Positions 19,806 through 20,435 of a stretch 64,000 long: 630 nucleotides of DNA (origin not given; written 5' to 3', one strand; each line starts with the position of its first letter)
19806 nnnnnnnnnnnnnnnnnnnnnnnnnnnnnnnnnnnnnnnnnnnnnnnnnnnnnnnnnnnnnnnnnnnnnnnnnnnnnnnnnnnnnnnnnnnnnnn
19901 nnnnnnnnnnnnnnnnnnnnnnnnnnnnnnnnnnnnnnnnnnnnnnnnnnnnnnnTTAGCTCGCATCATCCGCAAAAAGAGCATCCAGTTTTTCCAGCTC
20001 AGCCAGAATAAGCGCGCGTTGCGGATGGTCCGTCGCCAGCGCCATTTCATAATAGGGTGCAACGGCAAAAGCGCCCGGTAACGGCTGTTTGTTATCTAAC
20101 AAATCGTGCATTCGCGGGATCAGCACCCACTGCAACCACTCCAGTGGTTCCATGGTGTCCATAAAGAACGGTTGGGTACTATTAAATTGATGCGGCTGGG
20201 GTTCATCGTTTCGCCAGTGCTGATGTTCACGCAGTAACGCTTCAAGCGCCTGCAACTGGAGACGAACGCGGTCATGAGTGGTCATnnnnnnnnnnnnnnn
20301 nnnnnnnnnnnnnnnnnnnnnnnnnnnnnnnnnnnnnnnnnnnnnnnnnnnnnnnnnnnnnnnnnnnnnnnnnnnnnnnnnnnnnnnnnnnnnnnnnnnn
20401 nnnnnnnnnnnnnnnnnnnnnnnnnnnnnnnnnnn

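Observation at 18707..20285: yqcC-truC-yqcA: tRNA pseudouridine synthase flanked by two proteins of unknown role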

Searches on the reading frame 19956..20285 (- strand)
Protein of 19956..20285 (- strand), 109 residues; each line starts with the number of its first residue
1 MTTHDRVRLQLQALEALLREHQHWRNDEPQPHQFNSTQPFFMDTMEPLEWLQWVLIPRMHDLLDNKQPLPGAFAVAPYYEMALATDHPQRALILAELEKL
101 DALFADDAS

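Call 3: search_protein_families(proteins=[window:19956-20285:-], library=ncbifam)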
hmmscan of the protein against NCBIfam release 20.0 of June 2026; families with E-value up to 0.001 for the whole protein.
window:19956-20285:- (109 aa): 0 families

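Call 13: find_homologous_proteins(query=window:19956-20285:-, max_evalue=0.001)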
Query window:19956-20285:- (109 aa): 365 proteins with E <= 0.001 among 382 candidates; the best 120 are listed.
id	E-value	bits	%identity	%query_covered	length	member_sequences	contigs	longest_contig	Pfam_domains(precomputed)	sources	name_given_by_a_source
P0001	1.9e-66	239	99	100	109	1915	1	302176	PF04287.18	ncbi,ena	ncbi:YqcC family protein [Escherichia coli]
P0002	2.7e-66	239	99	99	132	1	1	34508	PF04287.18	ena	-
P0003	5.9e-62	225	94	99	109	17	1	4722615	PF04287.18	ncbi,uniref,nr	ncbi:YqcC family protein [Escherichia albertii]|uniref:YqcC family protein n=1 Tax=Escherichia alber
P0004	3.1e-60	219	94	99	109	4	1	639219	PF04287.18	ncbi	-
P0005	5.4e-57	209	89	98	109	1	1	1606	PF04287.18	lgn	-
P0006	8.1e-57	208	96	92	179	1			PF04287.18,PF00849.28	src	-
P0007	1.1e-55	204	87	100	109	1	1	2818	PF04287.18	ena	-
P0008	8.3e-54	198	96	85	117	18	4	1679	PF04287.18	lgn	-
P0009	9.5e-54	198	91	100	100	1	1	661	PF04287.18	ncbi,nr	ncbi:Domain of uncharacterised function, DUF446 [Klebsiella pneumoniae]|nr:Domain of uncharacterised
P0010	3.3e-53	196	91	100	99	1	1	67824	PF04287.18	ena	-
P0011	7.3e-53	195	87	95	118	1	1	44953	PF04287.18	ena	-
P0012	1.9e-52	194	90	100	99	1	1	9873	PF04287.18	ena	-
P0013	1.1e-51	192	85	100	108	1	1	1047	PF04287.18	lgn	-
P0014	7.6e-51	189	83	94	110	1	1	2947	PF04287.18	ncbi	-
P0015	9.1e-51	189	88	100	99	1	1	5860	PF04287.18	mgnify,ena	mgnify:CR=1 FL=1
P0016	1.7e-50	188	83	84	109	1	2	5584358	PF04287.18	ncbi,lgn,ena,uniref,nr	ncbi:YqcC family protein [Citrobacter farmeri]|uniref:YqcC-like domain-containing protein n=1 Tax=Ci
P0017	4.5e-50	186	98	78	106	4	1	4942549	PF04287.18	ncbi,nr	ncbi:Domain of uncharacterised function, DUF446 [Escherichia coli]|nr:Domain of uncharacterised func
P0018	7.8e-50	186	77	100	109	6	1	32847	PF04287.18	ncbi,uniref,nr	ncbi:YqcC family protein [Citrobacter sp. Res13-Sevr-PEB04-36]|uniref:YqcC family protein n=1 Tax=Ci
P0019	2.1e-49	184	80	100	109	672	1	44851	PF04287.18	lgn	-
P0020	9.1e-49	182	79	98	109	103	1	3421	PF04287.18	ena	-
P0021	1.1e-48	182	79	98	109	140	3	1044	PF04287.18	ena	-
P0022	1.3e-48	182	77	100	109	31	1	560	PF04287.18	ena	-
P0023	1.5e-48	182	78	98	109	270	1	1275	PF04287.18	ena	-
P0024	2.0e-48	181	77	100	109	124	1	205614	PF04287.18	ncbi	-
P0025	2.1e-48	181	77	100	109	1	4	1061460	PF04287.18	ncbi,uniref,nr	ncbi:hypothetical protein C3432_13805 [Citrobacter amalonaticus]|uniref:YqcC-like domain-containing 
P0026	2.6e-48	181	76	100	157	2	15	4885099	PF04287.18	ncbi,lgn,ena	-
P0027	1.1e-47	179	77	98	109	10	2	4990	PF04287.18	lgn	-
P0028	1.2e-47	179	100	72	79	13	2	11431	PF04287.18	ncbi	ncbi:YqcC family protein, partial [Escherichia coli]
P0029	1.6e-46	175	98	75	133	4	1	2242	PF04287.18,PF07348.18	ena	-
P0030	1.9e-46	175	89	78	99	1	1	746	PF04287.18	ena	-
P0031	5.2e-46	173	80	95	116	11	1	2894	PF04287.18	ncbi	-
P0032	6.4e-46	173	75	100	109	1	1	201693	PF04287.18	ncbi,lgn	ncbi:TPA: YqcC family protein [Citrobacter freundii]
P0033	9.0e-46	173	97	72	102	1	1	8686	PF04287.18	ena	-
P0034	1.6e-45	172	100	71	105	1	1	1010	PF04287.18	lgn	-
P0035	2.4e-45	171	80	83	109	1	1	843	PF04287.18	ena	-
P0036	2.6e-45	171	74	100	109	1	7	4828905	PF04287.18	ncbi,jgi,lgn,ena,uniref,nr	ncbi:YqcC family protein [Intestinirhabdus alba]|jgi:uncharacterized protein YqcC (DUF446 family)|un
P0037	5.6e-45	170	75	100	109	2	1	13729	PF04287.18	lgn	-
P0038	3.6e-44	167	97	71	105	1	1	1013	PF04287.18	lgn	-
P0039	8.1e-44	166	75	100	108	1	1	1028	PF04287.18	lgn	-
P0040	9.8e-44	166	97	71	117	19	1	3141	PF04287.18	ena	-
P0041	2.7e-43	165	82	85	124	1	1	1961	PF04287.18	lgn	-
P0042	3.8e-43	164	70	98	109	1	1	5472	PF04287.18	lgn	-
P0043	5.8e-43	164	70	98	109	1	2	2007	PF04287.18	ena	-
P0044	1.1e-42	163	69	98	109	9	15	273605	PF04287.18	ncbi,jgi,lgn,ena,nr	ncbi:YqcC family protein [Enterobacter sp. 186315]|jgi:Uncharacterized protein conserved in bacteria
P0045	1.1e-42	163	79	100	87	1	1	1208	PF04287.18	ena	-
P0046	1.1e-42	163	74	100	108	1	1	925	PF04287.18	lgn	-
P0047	1.6e-42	162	69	98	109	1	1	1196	PF04287.18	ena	-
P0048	1.7e-42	162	84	82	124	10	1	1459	PF04287.18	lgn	-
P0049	2.9e-42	161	73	100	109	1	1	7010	PF04287.18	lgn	-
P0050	8.8e-42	160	72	100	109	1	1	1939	PF04287.18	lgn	-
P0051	9.0e-42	160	69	99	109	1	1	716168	PF04287.18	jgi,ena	jgi:Uncharacterized protein conserved in bacteria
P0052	1.7e-41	159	69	96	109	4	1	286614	PF04287.18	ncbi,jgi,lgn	ncbi:MAG TPA: YqcC family protein [Scandinavium sp.]|jgi:uncharacterized protein YqcC (DUF446 family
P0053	2.3e-41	158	72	100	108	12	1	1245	PF04287.18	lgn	-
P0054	4.0e-41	158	97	61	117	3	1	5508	PF04287.18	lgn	-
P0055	4.3e-41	157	69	98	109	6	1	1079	PF04287.18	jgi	jgi:uncharacterized protein YqcC (DUF446 family)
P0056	4.7e-41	157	68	98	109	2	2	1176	PF04287.18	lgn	-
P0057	5.8e-41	157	84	79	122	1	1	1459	PF04287.18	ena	-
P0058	8.4e-41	157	71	98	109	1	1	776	PF04287.18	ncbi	-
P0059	9.2e-41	156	68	99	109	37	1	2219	PF04287.18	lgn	-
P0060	1.1e-40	156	69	96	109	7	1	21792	PF04287.18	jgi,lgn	-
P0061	1.2e-40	156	67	98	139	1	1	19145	PF04287.18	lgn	-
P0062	1.2e-40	156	67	98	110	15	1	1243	PF04287.18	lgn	-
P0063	2.0e-40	155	65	98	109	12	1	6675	PF04287.18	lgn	-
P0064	2.0e-40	155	67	98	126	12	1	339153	PF04287.18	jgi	jgi:uncharacterized protein YqcC (DUF446 family)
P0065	3.5e-40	155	69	96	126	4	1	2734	PF04287.18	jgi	jgi:uncharacterized protein YqcC (DUF446 family)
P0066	3.5e-40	155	86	77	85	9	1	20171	PF04287.18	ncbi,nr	ncbi:TPA: YqcC family protein, partial [Salmonella enterica]|nr:YqcC family protein [Salmonella ente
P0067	7.3e-40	154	66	99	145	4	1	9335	PF04287.18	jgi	jgi:uncharacterized protein YqcC (DUF446 family)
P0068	7.6e-40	153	66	98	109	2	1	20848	PF04287.18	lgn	-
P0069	7.7e-40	153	68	96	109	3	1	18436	PF04287.18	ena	-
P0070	9.3e-40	153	83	81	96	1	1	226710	PF04287.18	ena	-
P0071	1.1e-39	153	66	98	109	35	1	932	PF04287.18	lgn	-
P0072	1.2e-39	153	63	100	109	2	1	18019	PF04287.18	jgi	jgi:uncharacterized protein YqcC (DUF446 family)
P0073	1.5e-39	152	67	98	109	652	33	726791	PF04287.18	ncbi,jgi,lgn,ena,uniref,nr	ncbi:YqcC family protein [Enterobacter ludwigii]|uniref:YqcC family protein n=1 Tax=Enterobacter lud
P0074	2.0e-39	152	66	98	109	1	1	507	PF04287.18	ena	-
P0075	2.0e-39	152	67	99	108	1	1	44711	PF04287.18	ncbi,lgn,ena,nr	ncbi:MAG TPA: YqcC family protein [Enterobacteriaceae bacterium]|nr:YqcC family protein [Enterobacte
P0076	2.2e-39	152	100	63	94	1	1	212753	PF04287.18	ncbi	ncbi:YqcC family protein [Escherichia coli]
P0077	2.2e-39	152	64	98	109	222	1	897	PF04287.18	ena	-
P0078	3.4e-39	151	68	96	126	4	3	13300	PF04287.18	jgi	-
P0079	3.7e-39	151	64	100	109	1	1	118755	PF04287.18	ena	-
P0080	4.4e-39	151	66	98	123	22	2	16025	PF04287.18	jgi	jgi:uncharacterized protein YqcC (DUF446 family)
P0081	5.2e-39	151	65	98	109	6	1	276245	PF04287.18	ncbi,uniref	ncbi:YqcC family protein [Trabulsiella odontotermitis]|uniref:YqcC family protein n=1 Tax=Trabulsiel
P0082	5.4e-39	151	62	83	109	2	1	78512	PF04287.18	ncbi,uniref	ncbi:YqcC family protein [Vagococcus sp. WN89Y]|uniref:YqcC family protein n=1 Tax=Vagococcus sp. WN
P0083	5.8e-39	151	66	98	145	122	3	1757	PF04287.18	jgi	jgi:uncharacterized protein YqcC (DUF446 family)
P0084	6.3e-39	151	68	96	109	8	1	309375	PF04287.18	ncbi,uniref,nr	ncbi:YqcC family protein [uncultured Pluralibacter sp.]|uniref:YqcC family protein n=1 Tax=unculture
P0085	6.4e-39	150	63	100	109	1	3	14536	PF04287.18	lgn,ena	-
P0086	6.6e-39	150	65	98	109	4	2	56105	PF04287.18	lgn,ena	-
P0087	8.5e-39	150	86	73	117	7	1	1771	PF04287.18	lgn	-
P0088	9.9e-39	150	66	98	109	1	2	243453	PF04287.18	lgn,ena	-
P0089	1.3e-38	149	96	65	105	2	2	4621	PF04287.18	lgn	-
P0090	2.5e-38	149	65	99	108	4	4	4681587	PF04287.18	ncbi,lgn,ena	-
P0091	2.6e-38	149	65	99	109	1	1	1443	PF04287.18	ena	-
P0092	3.0e-38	148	66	98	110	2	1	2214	PF04287.18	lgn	-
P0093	3.2e-38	148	64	100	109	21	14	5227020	PF04287.18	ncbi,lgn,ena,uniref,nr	ncbi:YqcC family protein [Pluralibacter gergoviae]|uniref:YqcC family protein n=1 Tax=Pluralibacter 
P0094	5.3e-38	148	65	98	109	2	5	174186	PF04287.18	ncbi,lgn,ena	-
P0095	5.5e-38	148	63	100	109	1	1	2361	PF04287.18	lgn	-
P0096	6.2e-38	147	64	98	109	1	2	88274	PF04287.18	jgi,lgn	jgi:uncharacterized protein YqcC (DUF446 family)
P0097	6.3e-38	147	64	98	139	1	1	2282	PF04287.18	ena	-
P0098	6.4e-38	147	66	98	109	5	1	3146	PF04287.18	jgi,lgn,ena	-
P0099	6.7e-38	147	65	100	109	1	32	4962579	PF04287.18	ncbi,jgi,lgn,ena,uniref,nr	ncbi:YqcC family protein [Yokenella regensburgei]|jgi:uncharacterized protein YqcC (DUF446 family)|u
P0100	7.8e-38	147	64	98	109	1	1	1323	PF04287.18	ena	-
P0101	9.6e-38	147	65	99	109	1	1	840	PF04287.18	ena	-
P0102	1.0e-37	147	65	99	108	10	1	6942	PF04287.18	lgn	-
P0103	1.0e-37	147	64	98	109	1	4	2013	PF04287.18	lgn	-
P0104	1.2e-37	146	64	98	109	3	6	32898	PF04287.18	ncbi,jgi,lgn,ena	-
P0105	1.6e-37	146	64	98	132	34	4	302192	PF04287.18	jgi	jgi:uncharacterized protein YqcC (DUF446 family)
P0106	1.7e-37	146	64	98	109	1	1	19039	PF04287.18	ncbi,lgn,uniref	ncbi:YqcC family protein [Phytobacter sp. V91]|uniref:YqcC family protein n=1 Tax=Phytobacter sp. V9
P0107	1.9e-37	146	67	98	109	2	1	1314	PF04287.18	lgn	-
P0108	2.5e-37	145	64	98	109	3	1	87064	PF04287.18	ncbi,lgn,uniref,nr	ncbi:YqcC family protein [Superficieibacter sp.]|uniref:YqcC family protein n=1 Tax=Superficieibacte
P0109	3.4e-37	145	64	99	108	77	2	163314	PF04287.18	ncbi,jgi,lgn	-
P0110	3.6e-37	145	89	70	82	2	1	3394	PF04287.18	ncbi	-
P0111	3.9e-37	145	63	98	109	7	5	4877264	PF04287.18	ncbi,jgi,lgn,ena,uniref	ncbi:YqcC family protein [Superficieibacter sp. BNK-5]|uniref:YqcC family protein n=1 Tax=Superficie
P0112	4.0e-37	145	66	97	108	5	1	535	PF04287.18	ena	-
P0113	5.8e-37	144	65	98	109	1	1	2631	PF04287.18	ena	-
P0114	5.9e-37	144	64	98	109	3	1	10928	PF04287.18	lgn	-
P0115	6.6e-37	144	85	73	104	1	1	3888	PF04287.18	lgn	-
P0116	6.6e-37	144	64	98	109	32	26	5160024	PF04287.18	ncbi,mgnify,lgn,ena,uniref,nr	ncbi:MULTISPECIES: YqcC family protein [Enterobacteriaceae]|mgnify:FL=1|uniref:YqcC-like domain-cont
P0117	6.8e-37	144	66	100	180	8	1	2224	PF04287.18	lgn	-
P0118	7.7e-37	144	64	98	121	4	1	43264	PF04287.18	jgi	-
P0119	8.9e-37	144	67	83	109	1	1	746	PF04287.18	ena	-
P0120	9.4e-37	144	63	100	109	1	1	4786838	PF04287.18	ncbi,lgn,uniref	ncbi:YqcC family protein [Kosakonia sp. BYX6]|uniref:YqcC family protein n=1 Tax=Kosakonia calanthes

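Call 16: search_solved_structures(query=window:19956-20285:-, max_evalue=1)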
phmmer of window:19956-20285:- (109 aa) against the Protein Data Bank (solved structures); distinct sequences matched with E-value up to 1: 3.
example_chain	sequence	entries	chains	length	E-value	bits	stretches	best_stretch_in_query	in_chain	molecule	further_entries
2hgk_A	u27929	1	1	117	1.2e-71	241.3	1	1-109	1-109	Hypothetical protein yqcC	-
4es4_A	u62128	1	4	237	0.11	16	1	6-89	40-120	Putative cyclic di-GMP regulator CdgR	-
3tlq_A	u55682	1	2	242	0.12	16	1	6-89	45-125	Regulatory protein YdiV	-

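Call 23: search_protein_representatives(protein=window:19956-20285:-)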
Query: 109 residues. Proteins with E-value up to 0.001 (for the whole library): 664; up to 1e-10: 111; up to 1e-30: 5. The best 150 are listed.
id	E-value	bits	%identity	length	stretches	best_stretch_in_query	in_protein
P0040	3.1e-44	165.9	95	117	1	1-79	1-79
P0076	6.9e-40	152.0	99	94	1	1-70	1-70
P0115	2.1e-37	144.0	84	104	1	29-109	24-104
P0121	1.2e-32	128.6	79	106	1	1-75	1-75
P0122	1.8e-31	124.9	64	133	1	1-97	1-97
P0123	1.8e-30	121.7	57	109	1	6-107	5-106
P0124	1.9e-30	121.6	93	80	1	1-60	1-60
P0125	5.9e-29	116.8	90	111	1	47-109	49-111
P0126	4.4e-28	114.0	52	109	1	3-106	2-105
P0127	3.2e-25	104.8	98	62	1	1-50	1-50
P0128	3.6e-25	104.6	74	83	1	43-107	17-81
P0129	1.3e-23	99.6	66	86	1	38-107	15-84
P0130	4.1e-22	94.8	63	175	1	20-89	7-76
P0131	1.7e-20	89.6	43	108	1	3-106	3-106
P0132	3.6e-20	88.5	53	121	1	29-107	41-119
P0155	7.5e-14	68.2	54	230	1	1-82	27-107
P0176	6.9e-13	65.1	44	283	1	10-104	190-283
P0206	2.1e-11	60.3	43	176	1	7-102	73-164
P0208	2.2e-11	60.2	34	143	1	8-103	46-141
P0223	6.9e-11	58.6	36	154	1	10-106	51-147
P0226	8.2e-11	58.4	36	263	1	4-100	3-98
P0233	1.3e-10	57.8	40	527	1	4-106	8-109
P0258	4.1e-10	56.1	37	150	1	12-86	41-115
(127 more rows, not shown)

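Call 25: search_protein_families(proteins=[P0233, P0176, P0226, P0155, P0206, P0223, P0258, P0208], library=ncbifam, max_evalue=0.01)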
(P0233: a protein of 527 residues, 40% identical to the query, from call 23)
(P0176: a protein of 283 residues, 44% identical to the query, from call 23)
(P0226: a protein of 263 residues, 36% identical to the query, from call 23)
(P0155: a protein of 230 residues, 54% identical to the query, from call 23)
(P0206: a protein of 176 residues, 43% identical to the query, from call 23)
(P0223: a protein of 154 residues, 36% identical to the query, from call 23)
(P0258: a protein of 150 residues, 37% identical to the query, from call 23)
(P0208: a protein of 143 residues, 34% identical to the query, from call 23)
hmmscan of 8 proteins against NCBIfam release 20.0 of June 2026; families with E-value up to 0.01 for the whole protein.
P0233 (527 aa): 0 families

P0176 (283 aa): 1 family
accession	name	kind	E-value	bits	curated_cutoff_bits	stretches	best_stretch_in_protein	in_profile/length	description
NF008758.0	PRK11789.1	equivalog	2.6e-84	281.3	143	1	4-183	6-187/190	1,6-anhydro-N-acetylmuramyl-L-alanine amidase AmpD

P0226 (263 aa): 8 families
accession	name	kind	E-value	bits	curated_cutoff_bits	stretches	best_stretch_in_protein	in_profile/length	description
NF008321.0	PRK11112.1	equivalog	6.3e-62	209.2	328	1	120-263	2-146/257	tRNA pseudouridine(65) synthase TruC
TIGR00005.1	rluA_subfam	subfamily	1.3e-29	103.4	192.7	1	110-248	66-204/298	RluA family pseudouridine synthase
TIGR01621.1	RluA-like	hypoth_equivalog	1e-15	57.6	222.3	1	120-208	2-87/217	TIGR01621 family pseudouridine synthase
NF008249.0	PRK11025.1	equivalog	4.4e-14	52.1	378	1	119-214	92-186/317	23S rRNA pseudouridine(955/2504/2580) synthase RluC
NF007543.0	PRK10158.1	equivalog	8e-14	51.8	286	1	117-246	11-139/219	bifunctional tRNA pseudouridine(32) synthase/23S rRNA pseudouridine(746) synthase RluA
NF008385.0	PRK11180.1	equivalog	5.3e-12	45.7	351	1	106-247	73-213/325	23S rRNA pseudouridine(1911/1915/1917) synthase RluD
TIGR00093.1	TIGR00093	subfamily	2.2e-08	34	109.3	1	133-215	1-79/161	pseudouridine synthase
NF007976.1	PRK10700.1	equivalog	0.0038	16.4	290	1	130-215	70-151/291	23S rRNA pseudouridine(2605) synthase RluB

P0155 (230 aa): 1 family
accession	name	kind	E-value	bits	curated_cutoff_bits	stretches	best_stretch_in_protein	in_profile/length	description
NF008321.0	PRK11112.1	equivalog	1.2e-06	28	328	1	149-223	16-89/257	tRNA pseudouridine(65) synthase TruC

P0206 (176 aa): 0 families

P0223 (154 aa): 0 families

P0258 (150 aa): 0 families

P0208 (143 aa): 0 families

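Call 28: profile_search(protein=P0233)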
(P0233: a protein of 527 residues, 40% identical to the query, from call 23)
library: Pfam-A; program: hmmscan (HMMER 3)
A. the first sequence (527 residues): domains with independent E <= 10: 1; with E <= 0.001: 1
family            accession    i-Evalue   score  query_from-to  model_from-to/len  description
DUF446            PF04287.17    6.8e-24    84.2      11-106         2-98/98  tRNA pseudouridine synthase C

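Call 32: find_encoding_contigs(protein=P0226, flank=5000, max_places=3)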
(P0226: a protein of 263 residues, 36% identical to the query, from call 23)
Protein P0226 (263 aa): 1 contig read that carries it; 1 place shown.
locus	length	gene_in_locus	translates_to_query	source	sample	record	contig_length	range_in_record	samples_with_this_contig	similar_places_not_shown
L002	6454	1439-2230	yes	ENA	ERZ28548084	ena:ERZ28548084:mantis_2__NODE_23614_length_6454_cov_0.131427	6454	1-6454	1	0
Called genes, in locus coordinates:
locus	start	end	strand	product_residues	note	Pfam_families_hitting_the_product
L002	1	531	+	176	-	?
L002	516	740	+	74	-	PF02142:MGS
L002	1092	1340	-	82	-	-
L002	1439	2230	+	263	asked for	PF04287:DUF446, PF00849:PseudoU_synth_2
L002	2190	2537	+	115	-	PF00849:PseudoU_synth_2 (faint)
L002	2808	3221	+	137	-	PF00258:Flavodoxin_1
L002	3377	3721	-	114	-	PF00132:Hexapep (faint), PF14602:Hexapep_2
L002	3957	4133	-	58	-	PF14805:THDPS_N_2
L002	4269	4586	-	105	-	-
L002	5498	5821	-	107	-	PF27444:GlnD_3rd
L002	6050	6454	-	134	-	?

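Call 33: find_related_loci(query=A1, collection=genome_contigs, flank=6000)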
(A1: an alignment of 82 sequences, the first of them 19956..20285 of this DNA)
Query A1 (109 aa) in genome_contigs; peptide patterns used: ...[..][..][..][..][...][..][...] (x = any residue, [..] = any of these).
600 stretches matched a pattern (row limit reached: there are more); 596 encode a relative of the query (tblastn E <= 1e-3); the best 80 are kept; 80 distinct loci.
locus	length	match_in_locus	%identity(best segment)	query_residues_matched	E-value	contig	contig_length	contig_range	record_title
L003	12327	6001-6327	95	1-109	4e-67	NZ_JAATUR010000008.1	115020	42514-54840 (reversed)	Escherichia coli strain SCPM-O-B-8794 8length=115020, whole genome shotgun sequence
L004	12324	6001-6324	94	1-108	1e-64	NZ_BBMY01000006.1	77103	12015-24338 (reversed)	Escherichia albertii NBRC 107761 = DSM 17582 strain NBRC 107761, whole genome shotgun sequence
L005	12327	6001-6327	79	1-109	1e-52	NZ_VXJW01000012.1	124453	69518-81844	Salmonella enterica subsp. arizonae strain CCUG 6322T contig_0000012, whole genome shotgun sequence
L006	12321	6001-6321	78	1-107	3e-52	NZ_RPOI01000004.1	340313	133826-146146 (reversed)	Citrobacter youngae strain CCUG 30791 citrobacter_youngae_CCUG30791T_0000004, whole genome shotgun sequence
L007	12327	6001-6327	77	1-109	2e-52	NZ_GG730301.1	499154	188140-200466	Citrobacter youngae ATCC 29220 Scfld2, whole genome shotgun sequence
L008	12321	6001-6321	77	1-107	5e-52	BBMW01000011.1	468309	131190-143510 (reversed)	Citrobacter werkmanii NBRC 105721 DNA, contig: CIWKM11, whole genome shotgun sequence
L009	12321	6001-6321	77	1-107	1e-51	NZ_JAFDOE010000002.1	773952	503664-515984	Citrobacter sp. FP75 contig2, whole genome shotgun sequence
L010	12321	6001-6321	78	1-107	9e-52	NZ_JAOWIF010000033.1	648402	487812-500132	Citrobacter sp. Cu233 225, whole genome shotgun sequence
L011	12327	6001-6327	73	1-109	3e-51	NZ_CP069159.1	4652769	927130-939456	Citrobacter sp. R56 chromosome, complete genome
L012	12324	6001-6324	70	1-108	4e-48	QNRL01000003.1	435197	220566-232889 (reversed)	Pseudocitrobacter faecalis strain DSM 27453 Ga0244571_103, whole genome shotgun sequence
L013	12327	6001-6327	69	1-109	4e-48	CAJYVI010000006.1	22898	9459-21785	MAG: uncultured Pseudocitrobacter sp. isolate SP260_1_metabat2_genome_mining.39 genome assembly, contig: k127_84609, who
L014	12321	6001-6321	69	1-107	4e-47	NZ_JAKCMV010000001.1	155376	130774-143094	Enterobacter asburiae strain INSAq146 Aq146_contig_1, whole genome shotgun sequence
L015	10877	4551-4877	77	1-109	5e-53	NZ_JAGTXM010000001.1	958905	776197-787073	Citrobacter amalonaticus strain ku-bf3 scaffold_0, whole genome shotgun sequence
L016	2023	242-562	66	1-107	4e-45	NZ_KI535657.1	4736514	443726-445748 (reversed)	Enterobacter sp. MGH 24 addUF-supercont-complete, whole genome shotgun sequence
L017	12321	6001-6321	65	1-107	1e-44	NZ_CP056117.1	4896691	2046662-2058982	Enterobacter cloacae strain DSM 26481 chromosome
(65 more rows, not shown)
